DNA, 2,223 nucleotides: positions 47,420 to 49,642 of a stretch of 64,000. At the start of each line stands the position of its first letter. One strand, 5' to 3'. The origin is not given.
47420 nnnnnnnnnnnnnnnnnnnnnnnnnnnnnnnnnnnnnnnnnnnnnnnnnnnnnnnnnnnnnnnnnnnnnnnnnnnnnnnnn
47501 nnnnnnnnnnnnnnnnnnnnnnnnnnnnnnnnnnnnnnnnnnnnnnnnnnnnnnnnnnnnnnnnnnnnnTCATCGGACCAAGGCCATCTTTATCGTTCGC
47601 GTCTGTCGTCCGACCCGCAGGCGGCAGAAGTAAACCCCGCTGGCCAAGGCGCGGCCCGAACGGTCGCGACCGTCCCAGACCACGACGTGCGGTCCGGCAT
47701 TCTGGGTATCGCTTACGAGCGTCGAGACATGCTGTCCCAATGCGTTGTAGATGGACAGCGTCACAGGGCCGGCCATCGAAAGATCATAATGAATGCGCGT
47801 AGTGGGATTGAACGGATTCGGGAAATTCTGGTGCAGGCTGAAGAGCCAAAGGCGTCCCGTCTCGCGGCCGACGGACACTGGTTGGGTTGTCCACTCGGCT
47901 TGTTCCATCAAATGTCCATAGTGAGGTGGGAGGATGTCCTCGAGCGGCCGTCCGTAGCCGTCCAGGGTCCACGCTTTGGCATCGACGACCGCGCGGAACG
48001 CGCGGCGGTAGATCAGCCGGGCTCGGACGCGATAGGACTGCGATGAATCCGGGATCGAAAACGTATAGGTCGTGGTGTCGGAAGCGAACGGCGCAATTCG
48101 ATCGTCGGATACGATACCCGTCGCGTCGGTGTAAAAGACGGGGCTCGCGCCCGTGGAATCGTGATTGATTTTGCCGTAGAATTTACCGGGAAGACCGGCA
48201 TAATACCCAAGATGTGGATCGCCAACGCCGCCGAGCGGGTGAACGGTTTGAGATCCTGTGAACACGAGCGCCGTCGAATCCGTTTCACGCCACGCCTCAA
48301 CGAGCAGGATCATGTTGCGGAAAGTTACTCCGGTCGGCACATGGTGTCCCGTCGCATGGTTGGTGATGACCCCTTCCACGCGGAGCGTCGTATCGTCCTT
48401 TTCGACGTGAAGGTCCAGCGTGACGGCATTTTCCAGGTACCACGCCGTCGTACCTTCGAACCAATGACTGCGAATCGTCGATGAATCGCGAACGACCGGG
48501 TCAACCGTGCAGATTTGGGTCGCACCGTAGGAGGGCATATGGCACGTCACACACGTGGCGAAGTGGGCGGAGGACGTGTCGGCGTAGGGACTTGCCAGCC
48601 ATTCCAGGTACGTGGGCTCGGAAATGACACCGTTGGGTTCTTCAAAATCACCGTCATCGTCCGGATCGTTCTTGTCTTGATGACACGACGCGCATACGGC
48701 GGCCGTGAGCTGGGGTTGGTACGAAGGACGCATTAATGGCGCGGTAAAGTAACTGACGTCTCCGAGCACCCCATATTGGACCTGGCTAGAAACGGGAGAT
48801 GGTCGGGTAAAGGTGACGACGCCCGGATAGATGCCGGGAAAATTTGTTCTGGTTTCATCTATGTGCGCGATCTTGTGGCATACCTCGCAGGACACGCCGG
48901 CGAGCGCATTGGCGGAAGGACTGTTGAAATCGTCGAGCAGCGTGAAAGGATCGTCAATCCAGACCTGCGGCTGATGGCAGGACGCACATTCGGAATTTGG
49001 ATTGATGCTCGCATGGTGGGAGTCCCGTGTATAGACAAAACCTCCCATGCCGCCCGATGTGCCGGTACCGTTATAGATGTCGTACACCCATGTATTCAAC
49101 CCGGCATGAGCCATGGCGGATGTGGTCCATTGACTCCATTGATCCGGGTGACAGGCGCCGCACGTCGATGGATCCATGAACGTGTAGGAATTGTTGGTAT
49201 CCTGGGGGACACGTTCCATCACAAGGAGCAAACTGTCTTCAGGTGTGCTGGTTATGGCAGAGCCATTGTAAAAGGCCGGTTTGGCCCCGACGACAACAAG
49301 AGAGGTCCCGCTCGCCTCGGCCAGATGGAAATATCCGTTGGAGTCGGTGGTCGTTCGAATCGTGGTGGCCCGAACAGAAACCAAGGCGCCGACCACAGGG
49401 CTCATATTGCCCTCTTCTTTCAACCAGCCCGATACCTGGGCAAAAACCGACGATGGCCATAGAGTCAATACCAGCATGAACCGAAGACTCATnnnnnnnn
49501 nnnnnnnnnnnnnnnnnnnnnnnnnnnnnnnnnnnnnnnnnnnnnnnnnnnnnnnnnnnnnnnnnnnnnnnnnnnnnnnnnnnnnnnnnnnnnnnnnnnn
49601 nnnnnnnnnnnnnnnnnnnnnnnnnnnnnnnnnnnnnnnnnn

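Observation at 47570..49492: Surface-targeted pentaheme cytochrome c with a T9SS C-terminal sorting domain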

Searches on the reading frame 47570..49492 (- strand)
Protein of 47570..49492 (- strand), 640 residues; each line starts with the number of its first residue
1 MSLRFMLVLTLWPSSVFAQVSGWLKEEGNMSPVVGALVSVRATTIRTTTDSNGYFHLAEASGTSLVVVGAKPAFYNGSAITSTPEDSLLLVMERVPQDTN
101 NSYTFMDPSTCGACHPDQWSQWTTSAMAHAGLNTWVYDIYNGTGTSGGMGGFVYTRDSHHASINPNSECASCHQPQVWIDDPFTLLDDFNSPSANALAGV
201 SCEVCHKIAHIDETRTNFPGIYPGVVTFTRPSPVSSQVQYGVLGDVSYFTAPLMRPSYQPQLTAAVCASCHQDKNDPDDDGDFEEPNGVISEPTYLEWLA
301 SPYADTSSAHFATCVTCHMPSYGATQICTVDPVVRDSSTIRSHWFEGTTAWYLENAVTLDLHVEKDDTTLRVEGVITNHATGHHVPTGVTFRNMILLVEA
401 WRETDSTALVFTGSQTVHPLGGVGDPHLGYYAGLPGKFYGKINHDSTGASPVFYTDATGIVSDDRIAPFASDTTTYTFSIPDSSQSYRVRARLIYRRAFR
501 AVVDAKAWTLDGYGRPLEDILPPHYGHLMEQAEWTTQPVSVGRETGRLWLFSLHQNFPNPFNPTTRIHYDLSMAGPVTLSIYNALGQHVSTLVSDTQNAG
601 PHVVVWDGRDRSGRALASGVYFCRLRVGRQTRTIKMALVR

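Call 3: search_protein_families(library=pfam, proteins=[window:47570-49492:-], max_evalue=1)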
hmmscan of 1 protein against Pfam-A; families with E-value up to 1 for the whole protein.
window:47570-49492:- (640 aa): 12 families
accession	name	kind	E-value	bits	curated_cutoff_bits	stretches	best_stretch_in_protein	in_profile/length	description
PF13860.13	FlgD_ig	-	1.8e-10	41.1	27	1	574-621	22-69/79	FlgD Ig-like domain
PF14522.11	Cytochrome_C7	-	2e-06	28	24.8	1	198-318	12-66/67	Cytochrome c7 and related cytochrome c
PF22113.1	Mtrc-MtrF_II-IV_dom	-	6.8e-06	26.2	30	2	239-321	111-166/176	Outer membrane cytochrome MtrC/MtrF-like, domains II/IV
PF13715.12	CarbopepD_reg_2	-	8.2e-06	26.2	32.2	1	20-63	1-45/88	CarboxypepD_reg-like domain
PF13435.11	Cytochrome_C554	-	0.00016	23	20.8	1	110-206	1-83/84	Cytochrome c554 and c-prime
PF18962.6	Por_Secre_tail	-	0.00051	20.7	27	1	557-633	2-70/75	Secretion system C-terminal sorting domain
PF13620.12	CarboxypepD_reg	-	0.00098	19.9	32.3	1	20-68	2-54/82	Carboxypeptidase regulatory-like domain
PF13585.12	CHU_C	-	0.0019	18.7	27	1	576-631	28-77/86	CHU_C Type IX secretion signal domain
PF14537.11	Cytochrom_c3_2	-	0.01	16.7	25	1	162-208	22-66/79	Cytochrome c3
PF09699.15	Paired_CXXCH_1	-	0.079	13.1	20.6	0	263-274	28-39/41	Doubled CXXCH motif (Paired_CXXCH_1)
PF03150.19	CCP_MauG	-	0.17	13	25.6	0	162-181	17-36/149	Di-haem cytochrome c peroxidase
PF13442.11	Cytochrome_CBB3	-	0.84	10.4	27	0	262-277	9-25/68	Cytochrome C oxidase, cbb3-type, subunit III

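Call 4: search_protein_families(library=ncbifam, proteins=[window:47570-49492:-], max_evalue=1)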
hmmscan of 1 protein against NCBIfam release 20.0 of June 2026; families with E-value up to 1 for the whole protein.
window:47570-49492:- (640 aa): 17 families
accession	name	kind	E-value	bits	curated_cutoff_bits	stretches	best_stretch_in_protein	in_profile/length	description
TIGR04183.1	Por_Secre_tail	domain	6.5e-09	35.6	23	1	557-636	2-69/72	T9SS type A sorting domain-containing protein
NF033707.1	T9SS_sortase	equivalog_domain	4e-07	28.1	420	1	554-630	999-1080/1095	type IX secretion system sortase PorU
NF005176.1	PRK06655.1-1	equivalog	9.2e-07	29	230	1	574-625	96-147/197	flagellar hook assembly protein FlgD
NF040886.1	cyt_C_like_Sec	equivalog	1.3e-06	27.3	250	1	107-177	44-115/423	multiheme c-type cytochrome (seleno)protein ExtKL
NF052323.1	T9SSA_dep_M6i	equivalog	9.6e-06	23.8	600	1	556-639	960-1042/1043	T9SS-dependent M6-like inactivated metalloprotease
TIGR03507.1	decahem_SO1788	subfamily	0.00023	19.7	209.3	1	257-458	262-438/672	OmcA/MtrC family decaheme c-type cytochrome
NF009277.0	PRK12634.1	equivalog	0.0011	19.1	333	1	573-621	120-168/221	flagellar basal body rod modification protein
NF009276.0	PRK12633.1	equivalog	0.0039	16.9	383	1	565-624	118-178/234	flagellar basal body rod modification protein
TIGR04056.1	OMP_RagA_SusC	subfamily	0.0051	15.2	368.25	1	19-67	2-49/981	SusC/RagA family TonB-linked outer membrane protein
NF009453.0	PRK12813.1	equivalog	0.015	14.9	264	1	572-634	121-180/223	flagellar basal body rod modification protein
NF052228.1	T9SS_PorZ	equivalog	0.018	13.5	260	1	592-639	708-756/757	type IX secretion system anionic LPS delivery protein PorZ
NF033196.2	c_type_nonphoto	exception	0.021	15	70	0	198-209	26-37/98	c-type cytochrome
NF053608.1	Lsa66_OmpA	equivalog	0.057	11.8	700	1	601-626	202-227/581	fibronectin-binding adhesin Lsa66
NF041198.1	UshA_like_PCGU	equivalog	0.064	11.8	275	1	99-130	399-430/519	UshA-like (seleno)protein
TIGR03153.1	cytochr_NrfH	equivalog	0.072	13.1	134.2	0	303-322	44-63/138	cytochrome c nitrite reductase small subunit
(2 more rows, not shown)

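Call 6: find_homologous_proteins(query=window:47570-49492:-)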
Query window:47570-49492:- (640 aa): 891 proteins with E <= 0.001 among 8000 candidates; the best 120 are listed.
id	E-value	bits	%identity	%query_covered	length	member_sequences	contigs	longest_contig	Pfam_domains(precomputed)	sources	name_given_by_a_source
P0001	0.0e+0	1507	100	100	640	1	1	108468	PF13715.13,PF13860.13,PF14522.12,PF22113.2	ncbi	-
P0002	0.0e+0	1067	71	99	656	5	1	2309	PF13715.13,PF23968.2,PF13860.13,PF13620.13,PF14522.12,PF22113.2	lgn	-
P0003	2.2e-251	854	57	98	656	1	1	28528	PF13715.13,PF13435.12,PF13860.13,PF13620.13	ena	-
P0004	8.6e-245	832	58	99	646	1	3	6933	PF13715.13,PF13435.12,PF13860.13,PF13620.13,PF22113.2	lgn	-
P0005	3.4e-244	830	55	100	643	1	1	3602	PF13715.13,PF18962.8,PF13620.13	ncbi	-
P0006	7.3e-244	829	57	99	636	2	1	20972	PF13715.13,PF13860.13,PF13620.13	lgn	-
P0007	4.7e-243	827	55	100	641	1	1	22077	PF13715.13,PF13435.12,PF18962.8,PF13620.13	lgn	-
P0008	7.4e-243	826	56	100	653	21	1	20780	PF13715.13,PF13435.12,PF18962.8,PF13620.13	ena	-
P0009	2.7e-241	821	56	99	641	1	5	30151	PF13715.13,PF18962.8,PF13620.13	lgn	-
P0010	3.1e-241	820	57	98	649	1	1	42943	PF13715.13,PF13860.13,PF13620.13,PF22113.2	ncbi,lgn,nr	ncbi:MAG: hypothetical protein DHS20C21_00900 [Gemmatimonadota bacterium]|nr:MAG: hypothetical prote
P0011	7.0e-241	819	57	99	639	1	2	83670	PF13715.13,PF13435.12,PF18962.8,PF13620.13,PF14522.12,PF22113.2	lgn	-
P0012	7.2e-241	819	55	100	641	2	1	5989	PF13715.13,PF13435.12,PF18962.8,PF13620.13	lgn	-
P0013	7.9e-241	819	55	98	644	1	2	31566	PF13715.13,PF13435.12,PF18962.8,PF13620.13,PF22113.2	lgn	-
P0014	1.0e-240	819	57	99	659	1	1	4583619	PF13715.13,PF13435.12,PF18962.8,PF13860.13,PF13620.13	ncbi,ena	-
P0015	4.9e-239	813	56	99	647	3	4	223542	PF18962.8,PF13860.13,PF14522.12,PF22113.2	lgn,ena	-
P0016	8.7e-239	812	55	99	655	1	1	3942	PF13715.13,PF13435.12,PF13620.13,PF22113.2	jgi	-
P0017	1.1e-238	812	55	100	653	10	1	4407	PF13715.13,PF13435.12,PF18962.8,PF13620.13,PF22113.2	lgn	-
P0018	2.7e-237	807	56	100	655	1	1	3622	PF13715.13,PF13860.13,PF13620.13,PF14522.12,PF22113.2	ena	-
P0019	5.5e-235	800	56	99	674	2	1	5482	PF22113.2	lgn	-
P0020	7.7e-235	799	55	99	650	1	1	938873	PF13715.13,PF13860.13,PF13620.13,PF22113.2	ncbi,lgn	-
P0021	5.1e-234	797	55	99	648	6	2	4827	PF13715.13,PF13860.13,PF13620.13,PF14522.12,PF22113.2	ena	-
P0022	1.1e-231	789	56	98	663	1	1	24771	PF13715.13,PF13860.13,PF14522.12,PF22113.2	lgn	-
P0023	1.8e-231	788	56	97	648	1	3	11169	PF13715.13,PF13435.12,PF13860.13,PF13620.13,PF14522.12,PF22113.2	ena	-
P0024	3.4e-231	787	53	100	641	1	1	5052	PF13715.13,PF13435.12,PF18962.8,PF13620.13,PF22113.2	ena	-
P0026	6.5e-229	780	56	95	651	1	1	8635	PF22113.2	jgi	jgi:hypothetical protein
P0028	1.6e-227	775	54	98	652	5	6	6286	PF13715.13,PF13435.12,PF18962.8,PF13860.13,PF13620.13,PF14522.12,PF22113.2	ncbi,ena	-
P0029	2.4e-227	775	54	98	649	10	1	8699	PF13715.13,PF13585.13,PF18962.8,PF13860.13,PF13620.13,PF22113.2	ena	-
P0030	3.6e-227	774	55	99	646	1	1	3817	PF13715.13,PF13435.12,PF13860.13,PF13620.13,PF14522.12,PF22113.2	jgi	jgi:hypothetical protein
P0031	3.5e-226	771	55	99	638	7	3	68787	PF13715.13,PF13435.12,PF13860.13,PF13620.13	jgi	jgi:hypothetical protein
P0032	5.7e-226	770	54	100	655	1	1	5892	PF13435.12,PF13860.13,PF22113.2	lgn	-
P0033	2.1e-225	768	54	100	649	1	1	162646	PF13715.13,PF13860.13,PF13620.13,PF22113.2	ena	-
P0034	4.4e-225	767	53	100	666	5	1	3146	PF13715.13,PF13860.13,PF13620.13,PF14522.12,PF22113.2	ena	-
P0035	5.0e-223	760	55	99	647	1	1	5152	PF13715.13,PF13435.12,PF13860.13,PF13620.13,PF14522.12,PF22113.2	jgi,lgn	jgi:hypothetical protein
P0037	2.9e-222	758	59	85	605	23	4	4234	PF13715.13,PF13435.12,PF00404.25,PF13620.13,PF22113.2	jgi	jgi:hypothetical protein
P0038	1.2e-220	752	61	85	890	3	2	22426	PF00526.24,PF13620.13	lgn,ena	-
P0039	4.9e-220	750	53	98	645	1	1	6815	PF14522.12,PF22113.2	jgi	jgi:hypothetical protein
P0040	6.4e-219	747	59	86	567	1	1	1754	PF14522.12,PF22113.2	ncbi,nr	ncbi:hypothetical protein K8I85_13950, partial [bacterium]|nr:hypothetical protein [bacterium]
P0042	4.3e-218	744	53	97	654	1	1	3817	PF13860.13,PF13620.13,PF14522.12,PF22113.2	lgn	-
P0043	1.0e-217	743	53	97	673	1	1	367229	PF13715.13,PF13435.12,PF13620.13,PF22113.2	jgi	-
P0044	6.3e-217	740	51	98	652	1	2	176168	PF13435.12,PF13860.13,PF13620.13,PF14522.12,PF22113.2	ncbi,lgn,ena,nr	ncbi:MAG: hypothetical protein GKR89_03250 [Candidatus Latescibacteria bacterium]|nr:hypothetical pr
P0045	1.2e-216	739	54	96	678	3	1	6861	PF13715.13,PF13435.12,PF13860.13,PF13620.13,PF22113.2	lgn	-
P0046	7.9e-216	737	53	98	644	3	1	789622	PF13715.13,PF13620.13,PF22113.2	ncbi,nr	ncbi:MAG: hypothetical protein IPK72_10530 [Candidatus Eisenbacteria bacterium]|nr:hypothetical prot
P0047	1.1e-215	736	53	100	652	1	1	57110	PF13715.13,PF13860.13,PF13620.13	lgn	-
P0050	8.8e-214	730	53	97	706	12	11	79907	PF13860.13,PF13620.13,PF14522.12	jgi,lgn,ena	-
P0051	1.8e-213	729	54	92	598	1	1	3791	PF18962.8,PF13860.13,PF22113.2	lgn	-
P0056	8.8e-211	720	52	98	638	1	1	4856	PF13435.12,PF13860.13,PF14522.12,PF22113.2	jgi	jgi:hypothetical protein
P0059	1.0e-208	713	59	83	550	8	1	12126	PF13715.13,PF13620.13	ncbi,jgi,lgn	-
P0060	3.4e-208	711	59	83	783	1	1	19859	PF13715.13,PF13435.12,PF01833.31,PF13620.13,PF14522.12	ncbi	-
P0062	6.6e-208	710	62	79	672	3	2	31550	PF13435.12,PF13620.13,PF13442.12,PF22113.2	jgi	jgi:hypothetical protein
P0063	1.8e-207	709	50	98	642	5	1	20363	PF13435.12,PF13860.13,PF13620.13,PF14522.12,PF22113.2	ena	-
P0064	1.6e-206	706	59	84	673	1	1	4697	PF13715.13,PF13435.12,PF13620.13,PF14522.12,PF22113.2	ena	-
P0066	1.1e-205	703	59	82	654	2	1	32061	PF13435.12,PF13620.13,PF14522.12,PF22113.2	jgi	jgi:hypothetical protein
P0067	4.7e-205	701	58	83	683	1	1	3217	PF13715.13,PF13620.13,PF22113.2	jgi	jgi:hypothetical protein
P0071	2.5e-203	695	58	83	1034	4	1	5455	PF11617.14,PF22113.2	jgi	jgi:hypothetical protein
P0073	1.1e-202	693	57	82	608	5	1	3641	PF13715.13,PF13435.12,PF13620.13,PF22113.2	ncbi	-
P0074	3.1e-202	692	57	81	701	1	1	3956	PF13715.13,PF13435.12,PF13620.13,PF22113.2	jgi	-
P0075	3.2e-202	692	57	80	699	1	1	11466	PF13715.13,PF13620.13,PF22113.2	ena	-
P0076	7.0e-202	690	57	83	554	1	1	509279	PF13715.13,PF13620.13,PF22113.2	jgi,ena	-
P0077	2.5e-201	689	57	82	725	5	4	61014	PF13715.13,PF13435.12,PF14522.12,PF22113.2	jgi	jgi:mono/diheme cytochrome c family protein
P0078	4.0e-201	688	58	82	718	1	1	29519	PF13715.13,PF13435.12,PF13620.13,PF14522.12,PF22113.2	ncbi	-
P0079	4.7e-201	688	58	84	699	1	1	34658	PF13715.13,PF13435.12,PF13620.13,PF22113.2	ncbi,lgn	-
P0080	1.8e-200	686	57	83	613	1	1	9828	PF14537.12,PF13715.13,PF00404.25,PF13620.13,PF13442.12,PF14522.12,PF22113.2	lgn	-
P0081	2.0e-200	686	58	81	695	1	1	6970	PF13715.13,PF14522.12,PF22113.2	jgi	-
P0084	1.1e-199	683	57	81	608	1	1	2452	PF13715.13,PF13435.12,PF00404.25,PF13620.13,PF22113.2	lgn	-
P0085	1.2e-199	683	50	95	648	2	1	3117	PF13435.12,PF13620.13,PF14522.12,PF22113.2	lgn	-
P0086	1.2e-199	683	56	83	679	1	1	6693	PF14537.12,PF13715.13,PF03264.20,PF13620.13,PF14522.12,PF22113.2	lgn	-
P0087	3.9e-199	681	56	82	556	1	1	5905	PF13715.13,PF13620.13,PF14522.12,PF22113.2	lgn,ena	-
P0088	4.1e-199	681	58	80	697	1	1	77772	PF13435.12,PF13948.12,PF13620.13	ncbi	-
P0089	5.8e-199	681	56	83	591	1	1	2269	PF13715.13,PF13620.13,PF14522.12,PF22113.2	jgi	-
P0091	7.3e-199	681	55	82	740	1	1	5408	PF13715.13,PF13860.13,PF13620.13,PF22113.2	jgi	-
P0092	1.3e-198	680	49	97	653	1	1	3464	PF13435.12,PF13620.13,PF14522.12,PF22113.2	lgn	-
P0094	2.3e-198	679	49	98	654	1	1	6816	PF13715.13,PF22113.2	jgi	jgi:hypothetical protein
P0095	2.7e-198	679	57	85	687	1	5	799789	PF13715.13,PF13435.12,PF13620.13,PF22113.2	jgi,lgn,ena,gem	-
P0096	3.0e-198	678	57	82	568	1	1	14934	PF13435.12,PF13620.13,PF14522.12,PF22113.2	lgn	-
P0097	3.8e-198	678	57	81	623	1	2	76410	PF13715.13,PF13620.13,PF14522.12,PF22113.2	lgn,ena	-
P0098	1.3e-197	676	57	82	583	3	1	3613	PF13715.13,PF22113.2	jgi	-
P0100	2.0e-197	676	57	83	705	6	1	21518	PF13715.13,PF13435.12,PF13620.13,PF22113.2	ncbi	-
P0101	3.3e-197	675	58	80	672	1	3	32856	PF13715.13,PF13620.13,PF22113.2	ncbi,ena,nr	ncbi:MAG: hypothetical protein CMJ83_17885 [Planctomycetes bacterium]|nr:hypothetical protein [Planc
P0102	3.5e-197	675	56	81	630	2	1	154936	PF13715.13,PF13620.13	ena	-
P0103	4.8e-197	674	50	97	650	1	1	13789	PF13715.13,PF18962.8,PF13860.13,PF13620.13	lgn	-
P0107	1.9e-196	673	55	84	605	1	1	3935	PF22113.2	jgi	-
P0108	7.5e-196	671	56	83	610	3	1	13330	PF13715.13,PF13620.13,PF13442.12,PF14522.12,PF22113.2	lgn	-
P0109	1.2e-195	670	57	83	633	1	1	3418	PF13715.13,PF13435.12,PF13620.13,PF22113.2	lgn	-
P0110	1.6e-195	669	58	80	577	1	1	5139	PF13715.13,PF13435.12,PF13620.13,PF13442.12,PF14522.12,PF22113.2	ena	-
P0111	1.8e-195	669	57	81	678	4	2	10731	PF13715.13,PF13620.13,PF14522.12,PF22113.2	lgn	-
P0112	2.2e-195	669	57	81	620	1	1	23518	PF13715.13,PF13435.12,PF00404.25,PF13620.13,PF13442.12,PF14522.12,PF22113.2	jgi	-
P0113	2.3e-195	669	59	81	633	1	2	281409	PF13715.13,PF13435.12,PF13620.13,PF14522.12,PF22113.2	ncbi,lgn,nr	ncbi:MAG: hypothetical protein IT384_10525 [Deltaproteobacteria bacterium]|nr:hypothetical protein [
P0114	3.1e-195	669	56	81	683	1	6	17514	PF13715.13,PF13435.12,PF13620.13,PF14522.12,PF22113.2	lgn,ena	-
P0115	5.1e-195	668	58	81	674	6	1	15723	PF13715.13,PF13620.13,PF22113.2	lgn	-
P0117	1.3e-194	667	61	73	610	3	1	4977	PF13435.12,PF14522.12,PF22113.2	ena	-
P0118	1.6e-194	666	57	80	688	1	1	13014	PF13715.13,PF13435.12,PF14522.12,PF22113.2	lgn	-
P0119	1.9e-194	666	56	81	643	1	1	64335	PF13715.13,PF13620.13,PF22113.2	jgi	jgi:MYXO-CTERM domain-containing protein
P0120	1.9e-194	666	55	83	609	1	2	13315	PF13715.13,PF13435.12,PF13620.13,PF22113.2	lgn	-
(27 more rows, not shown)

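Call 8: find_encoding_contigs(protein=P0001, flank=10000, max_places=3)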
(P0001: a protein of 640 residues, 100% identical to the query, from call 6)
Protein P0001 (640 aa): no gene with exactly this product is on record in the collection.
